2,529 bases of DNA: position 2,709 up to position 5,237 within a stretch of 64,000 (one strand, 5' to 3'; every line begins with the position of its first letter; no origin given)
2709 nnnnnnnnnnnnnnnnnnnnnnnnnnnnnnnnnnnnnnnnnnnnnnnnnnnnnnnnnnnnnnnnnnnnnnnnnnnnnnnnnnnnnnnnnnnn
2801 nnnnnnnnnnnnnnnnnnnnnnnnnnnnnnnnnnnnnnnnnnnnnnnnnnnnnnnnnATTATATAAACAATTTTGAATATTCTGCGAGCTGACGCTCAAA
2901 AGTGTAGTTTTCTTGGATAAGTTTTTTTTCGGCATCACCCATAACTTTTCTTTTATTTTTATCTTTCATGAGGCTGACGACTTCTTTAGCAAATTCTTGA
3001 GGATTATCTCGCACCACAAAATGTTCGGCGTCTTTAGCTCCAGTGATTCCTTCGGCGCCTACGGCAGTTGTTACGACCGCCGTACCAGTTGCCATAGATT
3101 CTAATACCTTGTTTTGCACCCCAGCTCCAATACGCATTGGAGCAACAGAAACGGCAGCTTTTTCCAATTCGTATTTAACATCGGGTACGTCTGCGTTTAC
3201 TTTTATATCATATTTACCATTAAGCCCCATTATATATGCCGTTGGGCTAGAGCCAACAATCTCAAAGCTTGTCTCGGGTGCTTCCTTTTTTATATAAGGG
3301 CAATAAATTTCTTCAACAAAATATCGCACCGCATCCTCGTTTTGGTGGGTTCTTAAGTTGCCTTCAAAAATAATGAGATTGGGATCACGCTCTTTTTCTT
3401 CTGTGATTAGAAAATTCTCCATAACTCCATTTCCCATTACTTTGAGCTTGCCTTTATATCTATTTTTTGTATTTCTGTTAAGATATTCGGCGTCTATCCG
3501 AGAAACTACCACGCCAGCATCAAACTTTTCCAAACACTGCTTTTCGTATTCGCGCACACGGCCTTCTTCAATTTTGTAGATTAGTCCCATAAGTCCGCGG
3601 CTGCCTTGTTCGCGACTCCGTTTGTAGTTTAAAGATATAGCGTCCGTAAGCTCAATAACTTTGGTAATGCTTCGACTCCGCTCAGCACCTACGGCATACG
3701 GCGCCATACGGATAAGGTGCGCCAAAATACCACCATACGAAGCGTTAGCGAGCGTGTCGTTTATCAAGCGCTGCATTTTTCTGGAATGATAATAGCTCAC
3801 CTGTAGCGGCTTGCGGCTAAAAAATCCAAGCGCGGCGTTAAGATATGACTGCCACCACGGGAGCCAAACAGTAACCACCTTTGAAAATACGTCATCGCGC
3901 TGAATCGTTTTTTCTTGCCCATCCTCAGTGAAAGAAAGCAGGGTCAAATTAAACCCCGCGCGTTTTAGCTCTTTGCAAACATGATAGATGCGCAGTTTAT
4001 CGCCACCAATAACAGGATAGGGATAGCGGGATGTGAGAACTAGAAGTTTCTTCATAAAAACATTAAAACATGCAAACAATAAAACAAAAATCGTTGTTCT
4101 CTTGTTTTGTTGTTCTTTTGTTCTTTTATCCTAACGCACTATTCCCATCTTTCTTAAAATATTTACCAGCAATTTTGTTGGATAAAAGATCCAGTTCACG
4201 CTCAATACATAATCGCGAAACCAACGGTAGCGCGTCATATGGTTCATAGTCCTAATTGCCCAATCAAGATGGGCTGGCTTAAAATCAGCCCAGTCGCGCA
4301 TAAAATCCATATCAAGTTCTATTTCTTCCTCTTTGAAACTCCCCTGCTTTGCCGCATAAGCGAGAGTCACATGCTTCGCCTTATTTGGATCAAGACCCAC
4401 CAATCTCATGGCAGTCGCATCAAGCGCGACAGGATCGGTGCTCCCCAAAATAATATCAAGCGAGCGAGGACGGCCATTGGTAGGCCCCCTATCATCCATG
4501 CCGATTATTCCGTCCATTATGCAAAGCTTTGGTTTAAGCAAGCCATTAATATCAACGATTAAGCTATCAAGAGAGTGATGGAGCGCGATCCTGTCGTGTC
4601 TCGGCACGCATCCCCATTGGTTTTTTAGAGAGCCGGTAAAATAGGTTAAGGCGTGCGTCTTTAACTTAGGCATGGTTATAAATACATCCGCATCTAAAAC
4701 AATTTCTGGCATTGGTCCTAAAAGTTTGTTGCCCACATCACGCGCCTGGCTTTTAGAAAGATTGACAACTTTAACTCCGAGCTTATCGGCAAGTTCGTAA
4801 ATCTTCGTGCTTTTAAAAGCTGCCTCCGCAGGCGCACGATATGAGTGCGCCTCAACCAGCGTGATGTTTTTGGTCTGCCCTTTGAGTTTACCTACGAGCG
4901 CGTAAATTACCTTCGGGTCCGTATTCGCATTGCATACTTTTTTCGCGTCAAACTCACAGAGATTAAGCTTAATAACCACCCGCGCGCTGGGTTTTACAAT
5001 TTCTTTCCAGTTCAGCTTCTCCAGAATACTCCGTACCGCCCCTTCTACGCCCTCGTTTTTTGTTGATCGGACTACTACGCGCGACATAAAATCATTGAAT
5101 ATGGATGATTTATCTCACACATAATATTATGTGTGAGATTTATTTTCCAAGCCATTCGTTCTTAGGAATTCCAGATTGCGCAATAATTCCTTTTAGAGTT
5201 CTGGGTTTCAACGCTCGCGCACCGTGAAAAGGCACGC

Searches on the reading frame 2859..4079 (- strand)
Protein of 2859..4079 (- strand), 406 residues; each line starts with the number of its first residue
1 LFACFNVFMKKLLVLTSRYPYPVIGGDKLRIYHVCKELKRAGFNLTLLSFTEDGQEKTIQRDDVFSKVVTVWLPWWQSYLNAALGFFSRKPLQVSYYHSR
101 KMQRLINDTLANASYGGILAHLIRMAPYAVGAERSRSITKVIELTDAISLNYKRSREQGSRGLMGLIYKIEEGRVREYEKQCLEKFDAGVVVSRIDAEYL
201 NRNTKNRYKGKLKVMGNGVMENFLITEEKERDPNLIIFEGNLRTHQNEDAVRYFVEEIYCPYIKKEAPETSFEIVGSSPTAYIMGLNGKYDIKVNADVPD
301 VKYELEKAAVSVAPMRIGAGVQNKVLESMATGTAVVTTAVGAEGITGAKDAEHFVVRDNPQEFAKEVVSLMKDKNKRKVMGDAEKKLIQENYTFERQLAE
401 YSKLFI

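Call 48: search_protein_families(library=pfam, proteins=[window:2859-4079:-], max_evalue=0.000001)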
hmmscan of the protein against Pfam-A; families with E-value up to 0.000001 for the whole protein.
window:2859-4079:- (406 aa): 2 families
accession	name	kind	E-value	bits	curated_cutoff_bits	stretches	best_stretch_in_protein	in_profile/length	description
PF13692.12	Glyco_trans_1_4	-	1.3e-20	74.5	27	1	235-373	3-142/142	Glycosyl transferases group 1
PF00534.26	Glycos_transf_1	-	2.2e-08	34.3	26.4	1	229-386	11-171/172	Glycosyl transferases group 1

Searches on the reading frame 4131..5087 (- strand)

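Call 48: search_protein_families(library=pfam, proteins=[window:4131-5087:-], max_evalue=0.000001)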
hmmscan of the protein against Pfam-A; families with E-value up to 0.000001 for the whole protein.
window:4131-5087:- (318 aa): 1 family
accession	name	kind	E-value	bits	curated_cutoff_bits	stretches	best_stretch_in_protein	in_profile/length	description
PF04015.17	DUF362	-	2.7e-46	158.6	24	1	37-227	1-199/200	Domain of unknown function (DUF362)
